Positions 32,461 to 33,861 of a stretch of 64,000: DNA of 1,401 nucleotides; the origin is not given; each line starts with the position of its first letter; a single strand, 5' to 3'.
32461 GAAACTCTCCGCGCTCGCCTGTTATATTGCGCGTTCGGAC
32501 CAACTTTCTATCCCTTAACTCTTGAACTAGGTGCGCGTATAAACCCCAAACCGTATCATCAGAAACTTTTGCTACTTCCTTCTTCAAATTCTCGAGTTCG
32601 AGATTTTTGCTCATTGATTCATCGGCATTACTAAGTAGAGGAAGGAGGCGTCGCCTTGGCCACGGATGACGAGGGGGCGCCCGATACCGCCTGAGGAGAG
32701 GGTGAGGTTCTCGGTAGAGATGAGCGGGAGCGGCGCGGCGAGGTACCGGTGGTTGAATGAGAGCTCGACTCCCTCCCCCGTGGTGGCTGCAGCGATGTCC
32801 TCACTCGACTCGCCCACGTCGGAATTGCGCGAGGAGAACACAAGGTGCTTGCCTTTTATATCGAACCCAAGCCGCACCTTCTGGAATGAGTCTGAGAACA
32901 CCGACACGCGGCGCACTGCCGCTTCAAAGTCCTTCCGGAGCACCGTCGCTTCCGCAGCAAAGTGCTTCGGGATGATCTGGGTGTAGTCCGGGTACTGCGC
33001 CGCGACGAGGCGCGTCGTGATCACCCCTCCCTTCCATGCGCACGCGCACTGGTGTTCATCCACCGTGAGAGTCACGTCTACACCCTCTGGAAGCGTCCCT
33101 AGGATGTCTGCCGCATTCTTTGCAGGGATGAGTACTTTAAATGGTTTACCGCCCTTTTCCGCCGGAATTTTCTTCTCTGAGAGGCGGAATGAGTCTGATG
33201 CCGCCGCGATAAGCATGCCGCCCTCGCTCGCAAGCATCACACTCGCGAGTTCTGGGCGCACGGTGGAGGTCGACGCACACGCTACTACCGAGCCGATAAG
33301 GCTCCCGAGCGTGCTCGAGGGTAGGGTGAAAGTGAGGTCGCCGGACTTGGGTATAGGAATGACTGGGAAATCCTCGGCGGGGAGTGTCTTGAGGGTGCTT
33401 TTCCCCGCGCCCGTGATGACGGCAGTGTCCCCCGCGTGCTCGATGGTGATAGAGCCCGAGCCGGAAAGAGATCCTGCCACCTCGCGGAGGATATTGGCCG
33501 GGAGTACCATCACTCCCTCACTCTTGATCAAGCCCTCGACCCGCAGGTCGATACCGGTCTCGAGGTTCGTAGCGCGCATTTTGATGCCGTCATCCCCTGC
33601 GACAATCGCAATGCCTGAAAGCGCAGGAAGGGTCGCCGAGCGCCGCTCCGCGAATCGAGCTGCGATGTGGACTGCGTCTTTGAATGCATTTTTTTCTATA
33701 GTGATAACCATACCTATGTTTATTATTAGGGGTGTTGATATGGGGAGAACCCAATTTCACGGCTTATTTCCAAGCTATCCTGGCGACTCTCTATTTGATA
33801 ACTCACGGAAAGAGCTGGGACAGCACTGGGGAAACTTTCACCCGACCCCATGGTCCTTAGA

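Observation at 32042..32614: Lone low-GC 190-aa gene wedged between dnaN and PBP1A, with ATGA overlap onto the dnaN stop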

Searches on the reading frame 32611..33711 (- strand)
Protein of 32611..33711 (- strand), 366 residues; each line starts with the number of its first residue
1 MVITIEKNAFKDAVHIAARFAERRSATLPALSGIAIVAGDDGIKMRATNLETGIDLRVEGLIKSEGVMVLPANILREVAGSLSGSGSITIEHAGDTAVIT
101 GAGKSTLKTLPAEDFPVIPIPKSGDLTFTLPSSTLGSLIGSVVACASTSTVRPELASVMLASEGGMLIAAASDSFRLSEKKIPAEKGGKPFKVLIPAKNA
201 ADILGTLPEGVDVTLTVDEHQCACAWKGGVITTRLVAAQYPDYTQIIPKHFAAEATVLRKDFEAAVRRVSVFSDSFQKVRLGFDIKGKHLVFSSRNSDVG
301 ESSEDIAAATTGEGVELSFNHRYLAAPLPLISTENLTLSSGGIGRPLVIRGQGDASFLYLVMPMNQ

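Call 34: find_related_loci(query=window:32611-33711:-, collection=genome_contigs, flank=6000)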
Query window:32611-33711:- (366 aa) in genome_contigs; peptide patterns used: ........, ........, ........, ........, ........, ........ (x = any residue, [..] = any of these).
229 stretches matched a pattern; 129 encode a relative of the query (tblastn E <= 1e-3); the best 80 are kept; 80 distinct loci.
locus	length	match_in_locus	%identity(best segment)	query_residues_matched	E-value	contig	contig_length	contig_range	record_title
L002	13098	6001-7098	75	1-366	0e+0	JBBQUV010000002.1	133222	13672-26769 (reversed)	MAG: Candidatus Paceibacteria bacterium isolate Co_metawrap_1951 Cmw_1951_k141_6842927_length_133222_cov_11.9993, whole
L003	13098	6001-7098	66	1-366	7e-161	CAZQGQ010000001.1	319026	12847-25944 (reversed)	MAG TPA_asm: uncultured Candidatus Saccharibacteria bacterium isolate SRP128246_co1_221 genome assembly, contig: NODE_9_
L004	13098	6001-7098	65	1-366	2e-160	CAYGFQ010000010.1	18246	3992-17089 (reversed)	MAG TPA_asm: uncultured Candidatus Saccharibacteria bacterium isolate ERP113451_co1_89 genome assembly, contig: NODE_354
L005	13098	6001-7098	64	1-366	5e-160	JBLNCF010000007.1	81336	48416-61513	MAG: Bacillota bacterium isolate MAG132 PRJNA950955_bin39_renamed_6, whole genome shotgun sequence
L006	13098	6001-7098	64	1-366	7e-160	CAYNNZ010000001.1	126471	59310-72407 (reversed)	MAG TPA_asm: uncultured Candidatus Saccharibacteria bacterium isolate SRP170004_co1_499 genome assembly, contig: NODE_14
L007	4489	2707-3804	65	1-366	7e-164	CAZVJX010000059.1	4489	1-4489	MAG TPA_asm: uncultured Candidatus Saccharibacteria bacterium isolate SRP193066_co1_81 genome assembly, contig: NODE_179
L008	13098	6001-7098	65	1-366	1e-159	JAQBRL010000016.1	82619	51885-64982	MAG: Parcubacteria group bacterium isolate RYN_398 scaffold_6532044, whole genome shotgun sequence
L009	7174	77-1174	64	1-366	1e-159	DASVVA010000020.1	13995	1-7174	MAG TPA_asm: Candidatus Paceibacterota bacterium isolate SMAG_U3331 k141_83321, whole genome shotgun sequence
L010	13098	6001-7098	65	1-366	2e-159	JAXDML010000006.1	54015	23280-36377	MAG: Candidatus Parcubacteria bacterium isolate BP_640 scaffold_4113006, whole genome shotgun sequence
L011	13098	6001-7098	65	1-366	4e-159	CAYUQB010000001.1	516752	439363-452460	MAG TPA_asm: uncultured Candidatus Saccharibacteria bacterium isolate binchicken_co110_140 genome assembly, contig: NODE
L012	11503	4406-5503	65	1-366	3e-158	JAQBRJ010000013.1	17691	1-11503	MAG: Parcubacteria group bacterium isolate RYN_396 scaffold_3571487, whole genome shotgun sequence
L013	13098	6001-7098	65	1-366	9e-158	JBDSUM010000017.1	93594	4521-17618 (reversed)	MAG: Candidatus Paceibacterota bacterium isolate cluster1_bin.581 k127_6623317, whole genome shotgun sequence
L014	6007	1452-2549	63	1-366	1e-158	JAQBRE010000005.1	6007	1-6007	MAG: Parcubacteria group bacterium isolate RYN_391 scaffold_3013766, whole genome shotgun sequence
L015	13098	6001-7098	63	1-366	2e-157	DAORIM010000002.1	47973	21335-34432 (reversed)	MAG TPA_asm: Candidatus Paceibacterota bacterium isolate AMR_MDS_5577 NODE_97_length_47973_cov_7.123837, whole genome sh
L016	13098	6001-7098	63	1-366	4e-157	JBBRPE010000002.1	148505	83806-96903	MAG: Candidatus Paceibacteria bacterium isolate La1_metabat2.398 LA1C_B2.398_k141_1954495L_148505_cov_14.3325, whole gen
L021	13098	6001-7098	63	1-366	2e-156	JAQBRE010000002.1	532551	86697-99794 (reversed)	MAG: Parcubacteria group bacterium isolate RYN_391 scaffold_1968775, whole genome shotgun sequence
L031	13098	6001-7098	63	1-366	9e-156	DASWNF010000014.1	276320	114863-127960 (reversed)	MAG TPA_asm: Candidatus Paceibacterota bacterium isolate SMAG_U3407 k141_30228, whole genome shotgun sequence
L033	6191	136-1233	62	1-366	3e-156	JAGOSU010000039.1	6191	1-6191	MAG: Candidatus Paceibacterota bacterium isolate Gw_Eff_bin_347 Gw_Eff_40276_length_6191_cov_7.699703, whole genome shot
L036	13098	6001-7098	62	1-366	7e-155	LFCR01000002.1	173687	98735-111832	MAG: Parcubacteria bacterium C7867-008 C7867_00052, whole genome shotgun sequence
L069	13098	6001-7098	60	1-366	5e-141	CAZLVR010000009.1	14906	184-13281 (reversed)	MAG TPA_asm: uncultured Candidatus Saccharibacteria bacterium isolate SRP135725_co1_66 genome assembly, contig: NODE_532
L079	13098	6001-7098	61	1-366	1e-155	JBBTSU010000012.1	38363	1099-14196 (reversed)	MAG: Patescibacteria group bacterium isolate H41-bin080 H41_bin080_000000000012, whole genome shotgun sequence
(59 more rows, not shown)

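Call 39: search_protein_families(library=pfam, proteins=[L010:7109-7555:+, L079:7103-7651:+, L079:7648-8661:+, L021:7111-7701:+, L069:7109-7786:+, L031:7119-7676:+, L003:7140-7877:+, L036:7139-8101:+, L033:1243-1701:+, L012:5512-5766:+], max_evalue=0.01)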
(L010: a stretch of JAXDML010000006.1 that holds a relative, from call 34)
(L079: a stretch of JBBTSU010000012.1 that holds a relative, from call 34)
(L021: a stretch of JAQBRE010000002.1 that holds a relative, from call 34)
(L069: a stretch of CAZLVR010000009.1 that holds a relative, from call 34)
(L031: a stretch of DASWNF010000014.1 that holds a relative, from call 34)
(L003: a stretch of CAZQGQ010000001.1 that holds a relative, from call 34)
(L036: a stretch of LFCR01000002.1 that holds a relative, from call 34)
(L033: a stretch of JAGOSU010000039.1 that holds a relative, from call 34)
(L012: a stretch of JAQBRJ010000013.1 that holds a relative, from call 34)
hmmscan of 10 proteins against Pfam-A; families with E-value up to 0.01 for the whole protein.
L010:7109-7555:+ (148 aa): 1 family
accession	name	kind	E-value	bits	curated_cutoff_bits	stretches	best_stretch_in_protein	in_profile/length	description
PF01243.27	PNPOx_N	-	5.1e-14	53.1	28.1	1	6-130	1-119/120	Pyridoxamine 5'-phosphate oxidase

L079:7103-7651:+ (182 aa): 0 families

L079:7648-8661:+ (337 aa): 0 families

L021:7111-7701:+ (196 aa): 1 family
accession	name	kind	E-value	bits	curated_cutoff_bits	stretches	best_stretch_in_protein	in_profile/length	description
PF09335.16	VTT_dom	-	1.8e-16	61.1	33.9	1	33-159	2-122/123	VTT domain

L069:7109-7786:+ (225 aa): 1 family
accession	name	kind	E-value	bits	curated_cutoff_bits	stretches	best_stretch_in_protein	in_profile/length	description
PF13643.11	DUF4145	-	7.1e-17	61.7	23.1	1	118-204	2-88/88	Domain of unknown function (DUF4145)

L031:7119-7676:+ (185 aa): 1 family
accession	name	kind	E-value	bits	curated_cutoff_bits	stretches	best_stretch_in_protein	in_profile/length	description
PF00293.34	NUDIX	-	3.3e-16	59.9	21.1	1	49-168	3-123/134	NUDIX domain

L003:7140-7877:+ (245 aa): 5 families
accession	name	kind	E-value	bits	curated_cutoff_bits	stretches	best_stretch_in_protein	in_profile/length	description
PF13561.12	adh_short_C2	-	2.5e-59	201.2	27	1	14-242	5-235/236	Enoyl-(Acyl carrier protein) reductase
PF00106.31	adh_short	-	1.3e-56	191.6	26.6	1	6-196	1-191/195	short chain dehydrogenase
PF08659.16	KR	-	1.1e-14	55.2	22.6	1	8-180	3-174/180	KR domain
PF01370.27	Epimerase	-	0.00029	20.8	20.9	1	8-79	1-66/240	NAD dependent epimerase/dehydratase family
PF23441.1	SDR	-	0.0015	18.4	27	1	125-244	133-257/258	SDR-like rossmann domain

L036:7139-8101:+ (320 aa): 1 family
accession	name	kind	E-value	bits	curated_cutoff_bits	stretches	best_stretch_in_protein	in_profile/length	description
PF13644.11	DKNYY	-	1.2e-11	45.8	25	1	205-260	89-140/141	DKNYY family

L033:1243-1701:+ (152 aa): 0 families

L012:5512-5766:+ (84 aa): 1 family
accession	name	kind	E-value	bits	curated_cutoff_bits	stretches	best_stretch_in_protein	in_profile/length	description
PF05258.17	DciA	-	0.0012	19.4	24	1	5-84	2-88/89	Dna[CI] antecedent, DciA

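Call 40: search_protein_families(library=padloc, proteins=[L010:7109-7555:+, L079:7103-7651:+, L079:7648-8661:+, L021:7111-7701:+, L069:7109-7786:+, L031:7119-7676:+, L003:7140-7877:+, L036:7139-8101:+, L033:1243-1701:+, L015:8225-9304:+], max_evalue=0.01)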
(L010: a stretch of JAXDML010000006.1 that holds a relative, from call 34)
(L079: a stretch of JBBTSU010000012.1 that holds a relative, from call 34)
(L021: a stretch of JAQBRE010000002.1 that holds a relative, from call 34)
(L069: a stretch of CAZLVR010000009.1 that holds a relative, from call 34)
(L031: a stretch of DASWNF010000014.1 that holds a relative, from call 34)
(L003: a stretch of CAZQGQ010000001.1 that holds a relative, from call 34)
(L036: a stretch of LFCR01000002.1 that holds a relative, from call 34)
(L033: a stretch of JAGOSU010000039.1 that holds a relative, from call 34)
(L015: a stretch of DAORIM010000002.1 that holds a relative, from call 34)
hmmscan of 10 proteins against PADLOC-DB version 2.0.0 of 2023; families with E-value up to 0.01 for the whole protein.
L010:7109-7555:+ (148 aa): 0 families

L079:7103-7651:+ (182 aa): 3 families
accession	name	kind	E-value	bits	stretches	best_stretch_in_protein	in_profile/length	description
PDLC04646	PDC-M43A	-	1.9e-19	68.3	1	52-176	66-195/203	-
PDLC04645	PDC-M43A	-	5.3e-11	40.5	1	59-151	123-215/250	-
PDLC04644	PDC-M43A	-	3.9e-07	27.9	1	63-152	42-131/170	-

L079:7648-8661:+ (337 aa): 4 families
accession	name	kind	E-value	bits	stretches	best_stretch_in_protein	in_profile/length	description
PDLC04647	PDC-M43B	-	7e-34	115.4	1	50-329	60-343/347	-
PDLC04650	PDC-M43B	-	4.8e-31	106.2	1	54-327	63-343/344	-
PDLC04648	PDC-M43B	-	1.9e-17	61.3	1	59-331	72-350/361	-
PDLC04649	PDC-M43B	-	2.5e-12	44.5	1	152-296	170-311/345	-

L021:7111-7701:+ (196 aa): 0 families

L069:7109-7786:+ (225 aa): 1 family
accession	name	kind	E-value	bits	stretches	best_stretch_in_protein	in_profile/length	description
PDLC04109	PD-T7-4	-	7.8e-09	33.3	1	12-202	8-170/211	-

L031:7119-7676:+ (185 aa): 1 family
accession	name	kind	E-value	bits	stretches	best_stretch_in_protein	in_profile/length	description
PDLC04899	PDC-S07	-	1.8e-07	28.9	1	73-108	34-69/135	-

L003:7140-7877:+ (245 aa): 0 families

L036:7139-8101:+ (320 aa): 0 families

L033:1243-1701:+ (152 aa): 0 families

L015:8225-9304:+ (359 aa): 0 families
